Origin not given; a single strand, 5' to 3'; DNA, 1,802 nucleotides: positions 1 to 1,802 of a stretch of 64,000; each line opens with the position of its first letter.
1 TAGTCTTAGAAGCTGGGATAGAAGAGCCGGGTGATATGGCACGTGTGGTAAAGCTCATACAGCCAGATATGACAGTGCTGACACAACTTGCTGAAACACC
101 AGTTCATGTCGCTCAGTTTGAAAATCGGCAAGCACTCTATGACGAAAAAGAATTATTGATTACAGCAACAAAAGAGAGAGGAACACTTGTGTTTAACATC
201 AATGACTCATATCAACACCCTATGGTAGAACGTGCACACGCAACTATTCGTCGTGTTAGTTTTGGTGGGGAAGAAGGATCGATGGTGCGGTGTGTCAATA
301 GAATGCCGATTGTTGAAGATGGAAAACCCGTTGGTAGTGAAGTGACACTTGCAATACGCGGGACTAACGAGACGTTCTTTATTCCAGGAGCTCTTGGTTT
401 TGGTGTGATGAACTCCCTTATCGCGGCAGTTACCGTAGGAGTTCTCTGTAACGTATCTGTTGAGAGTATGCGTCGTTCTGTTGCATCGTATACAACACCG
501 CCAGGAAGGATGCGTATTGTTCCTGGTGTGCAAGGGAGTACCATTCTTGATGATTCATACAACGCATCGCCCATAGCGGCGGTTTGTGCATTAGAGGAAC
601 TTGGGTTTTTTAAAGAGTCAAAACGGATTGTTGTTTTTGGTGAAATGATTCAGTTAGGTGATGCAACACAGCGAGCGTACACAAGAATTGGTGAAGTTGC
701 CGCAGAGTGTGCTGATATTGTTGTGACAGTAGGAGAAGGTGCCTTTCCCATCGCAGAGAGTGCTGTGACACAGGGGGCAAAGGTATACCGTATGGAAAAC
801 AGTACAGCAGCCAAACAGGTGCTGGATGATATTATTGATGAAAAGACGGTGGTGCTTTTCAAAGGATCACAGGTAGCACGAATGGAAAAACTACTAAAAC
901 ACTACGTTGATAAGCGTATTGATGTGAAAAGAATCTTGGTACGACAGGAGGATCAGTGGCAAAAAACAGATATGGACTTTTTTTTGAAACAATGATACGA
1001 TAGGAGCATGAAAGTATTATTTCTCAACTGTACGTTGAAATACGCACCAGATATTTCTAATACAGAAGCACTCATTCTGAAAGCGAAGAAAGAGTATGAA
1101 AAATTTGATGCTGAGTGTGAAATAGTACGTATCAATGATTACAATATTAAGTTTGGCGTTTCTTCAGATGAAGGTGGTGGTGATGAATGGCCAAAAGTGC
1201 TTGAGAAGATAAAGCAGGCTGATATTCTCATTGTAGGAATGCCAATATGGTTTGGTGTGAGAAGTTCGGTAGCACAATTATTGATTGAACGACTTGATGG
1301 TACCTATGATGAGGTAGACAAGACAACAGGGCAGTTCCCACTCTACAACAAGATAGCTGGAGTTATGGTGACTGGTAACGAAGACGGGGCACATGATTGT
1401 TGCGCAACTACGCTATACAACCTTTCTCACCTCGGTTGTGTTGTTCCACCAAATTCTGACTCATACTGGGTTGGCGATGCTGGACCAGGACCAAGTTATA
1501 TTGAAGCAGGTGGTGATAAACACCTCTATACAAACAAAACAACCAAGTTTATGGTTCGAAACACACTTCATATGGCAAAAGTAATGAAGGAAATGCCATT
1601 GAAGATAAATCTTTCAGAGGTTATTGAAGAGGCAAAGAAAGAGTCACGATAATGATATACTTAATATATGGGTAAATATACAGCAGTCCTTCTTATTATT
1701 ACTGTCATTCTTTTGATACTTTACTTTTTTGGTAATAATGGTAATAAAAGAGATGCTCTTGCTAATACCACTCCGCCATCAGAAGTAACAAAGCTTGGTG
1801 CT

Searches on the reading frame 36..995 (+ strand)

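Call 33: search_protein_families(library=pfam, proteins=[window:36-995:+], max_evalue=0.001)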
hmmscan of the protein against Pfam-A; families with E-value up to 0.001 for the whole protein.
window:36-995:+ (319 aa): 2 families
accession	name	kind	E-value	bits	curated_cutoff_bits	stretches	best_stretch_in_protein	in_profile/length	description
PF02875.26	Mur_ligase_C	-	6.5e-16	59.8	28.4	1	157-278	1-126/127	Mur ligase, glutamate ligase domain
PF08245.18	Mur_ligase_M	-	3.8e-07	30.7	24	1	2-132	72-198/200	Mur ligase middle domain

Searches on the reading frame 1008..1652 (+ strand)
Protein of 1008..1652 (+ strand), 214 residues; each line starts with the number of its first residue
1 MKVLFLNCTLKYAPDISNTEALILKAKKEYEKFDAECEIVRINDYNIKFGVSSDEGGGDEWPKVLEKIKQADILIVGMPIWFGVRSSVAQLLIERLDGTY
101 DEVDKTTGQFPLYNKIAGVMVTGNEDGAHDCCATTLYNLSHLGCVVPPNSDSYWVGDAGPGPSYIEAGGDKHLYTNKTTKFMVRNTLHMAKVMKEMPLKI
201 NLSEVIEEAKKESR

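Call 44: search_protein_families(library=pfam, proteins=[window:1008-1652:+], max_evalue=0.001)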
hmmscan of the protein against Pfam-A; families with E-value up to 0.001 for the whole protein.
window:1008-1652:+ (214 aa): 1 family
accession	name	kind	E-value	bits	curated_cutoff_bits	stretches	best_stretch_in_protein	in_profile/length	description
PF03358.20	FMN_red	-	2.9e-16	59.8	24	1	1-150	1-143/152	NADPH-dependent FMN reductase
